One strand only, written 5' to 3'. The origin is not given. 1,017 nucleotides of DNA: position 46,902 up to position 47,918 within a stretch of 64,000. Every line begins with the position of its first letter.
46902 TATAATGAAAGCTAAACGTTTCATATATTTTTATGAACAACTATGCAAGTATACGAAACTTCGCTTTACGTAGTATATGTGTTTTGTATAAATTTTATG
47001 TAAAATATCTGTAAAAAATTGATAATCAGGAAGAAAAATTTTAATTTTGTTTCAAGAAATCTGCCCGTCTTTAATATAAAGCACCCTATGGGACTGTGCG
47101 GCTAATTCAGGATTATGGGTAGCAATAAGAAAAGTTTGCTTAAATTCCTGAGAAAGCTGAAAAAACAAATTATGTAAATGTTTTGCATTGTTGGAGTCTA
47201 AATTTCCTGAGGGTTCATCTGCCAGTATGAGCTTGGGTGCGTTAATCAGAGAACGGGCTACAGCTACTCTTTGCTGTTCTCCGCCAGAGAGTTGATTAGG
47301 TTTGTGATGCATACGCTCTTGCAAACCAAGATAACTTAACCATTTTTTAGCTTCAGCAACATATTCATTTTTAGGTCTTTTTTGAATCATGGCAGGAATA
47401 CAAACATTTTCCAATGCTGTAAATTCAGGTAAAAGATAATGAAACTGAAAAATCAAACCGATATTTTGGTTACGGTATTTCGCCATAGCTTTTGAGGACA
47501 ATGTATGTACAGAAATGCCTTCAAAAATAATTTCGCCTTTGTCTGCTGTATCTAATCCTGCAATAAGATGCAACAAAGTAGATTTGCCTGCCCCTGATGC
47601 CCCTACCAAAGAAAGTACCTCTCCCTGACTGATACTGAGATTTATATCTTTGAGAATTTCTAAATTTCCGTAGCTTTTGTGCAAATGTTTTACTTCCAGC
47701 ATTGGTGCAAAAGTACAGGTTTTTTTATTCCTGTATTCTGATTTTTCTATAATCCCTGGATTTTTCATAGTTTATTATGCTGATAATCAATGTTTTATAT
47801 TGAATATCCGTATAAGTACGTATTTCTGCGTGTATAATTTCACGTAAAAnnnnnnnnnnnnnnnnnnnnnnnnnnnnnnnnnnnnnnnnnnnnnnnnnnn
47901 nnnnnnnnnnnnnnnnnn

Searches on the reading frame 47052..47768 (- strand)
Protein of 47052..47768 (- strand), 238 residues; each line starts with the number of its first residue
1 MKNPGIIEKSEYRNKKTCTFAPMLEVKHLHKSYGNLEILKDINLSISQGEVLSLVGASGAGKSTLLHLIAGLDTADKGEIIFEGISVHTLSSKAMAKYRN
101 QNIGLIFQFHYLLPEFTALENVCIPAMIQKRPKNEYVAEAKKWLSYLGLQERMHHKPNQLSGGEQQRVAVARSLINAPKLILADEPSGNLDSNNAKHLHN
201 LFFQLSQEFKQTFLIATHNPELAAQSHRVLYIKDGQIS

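Call 49: find_encoding_contigs(protein=window:47052-47768:-, flank=10000, max_places=6)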
Protein window:47052-47768:- (238 aa): 3 contigs read that carry it; 3 places shown.
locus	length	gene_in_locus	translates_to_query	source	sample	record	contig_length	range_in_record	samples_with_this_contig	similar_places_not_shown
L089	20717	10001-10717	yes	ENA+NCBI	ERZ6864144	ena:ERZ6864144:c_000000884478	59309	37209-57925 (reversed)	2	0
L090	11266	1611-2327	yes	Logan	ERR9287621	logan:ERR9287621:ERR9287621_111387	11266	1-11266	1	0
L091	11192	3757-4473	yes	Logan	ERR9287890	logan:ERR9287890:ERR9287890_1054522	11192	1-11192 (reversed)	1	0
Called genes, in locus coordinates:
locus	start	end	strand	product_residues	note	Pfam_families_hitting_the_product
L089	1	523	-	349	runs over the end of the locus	PF24105:Beta-prop_CAF1B_HIR1 (faint), PF24807:WD40_CDC20-Fz (faint), PF24814:WD40_Prp19 (faint), PF24817:WD40_WDHD1_1st, PF00400:WD40 (faint), PF23381:Beta-prop_IFT122_1st (faint), PF23414:Beta-prop_EML_2 (faint), PF25174:Beta-prop_THOC3, +1 more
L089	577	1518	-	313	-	-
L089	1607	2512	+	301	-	PF07291:MauE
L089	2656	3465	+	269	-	PF00303:Thymidylat_synt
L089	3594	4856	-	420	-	PF00155:Aminotran_1_2, PF00266:Aminotran_5, PF01041:DegT_DnrJ_EryC1, PF01053:Cys_Met_Meta_PP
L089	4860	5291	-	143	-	PF00583:Acetyltransf_1, PF13673:Acetyltransf_10, PF13508:Acetyltransf_7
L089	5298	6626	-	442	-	PF01266:DAO (faint), PF01494:FAD_binding_3, PF13450:NAD_binding_8 (weak)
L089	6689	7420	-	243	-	PF02616:SMC_ScpA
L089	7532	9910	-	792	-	PF07676:PD40, PF00691:OmpA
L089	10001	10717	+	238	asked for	PF02463:SMC_N (faint), PF00005:ABC_tran, PF13304:AAA_21 (faint)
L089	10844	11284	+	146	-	PF00578:AhpC-TSA (weak)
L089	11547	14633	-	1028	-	PF18962:Por_Secre_tail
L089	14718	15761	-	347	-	PF02618:YceG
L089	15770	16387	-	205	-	PF00551:Formyl_trans_N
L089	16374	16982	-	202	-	PF06243:PaaB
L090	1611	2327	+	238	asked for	PF02463:SMC_N (faint), PF00005:ABC_tran, PF13304:AAA_21 (faint)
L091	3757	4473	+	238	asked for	PF02463:SMC_N (faint), PF00005:ABC_tran, PF13304:AAA_21 (faint)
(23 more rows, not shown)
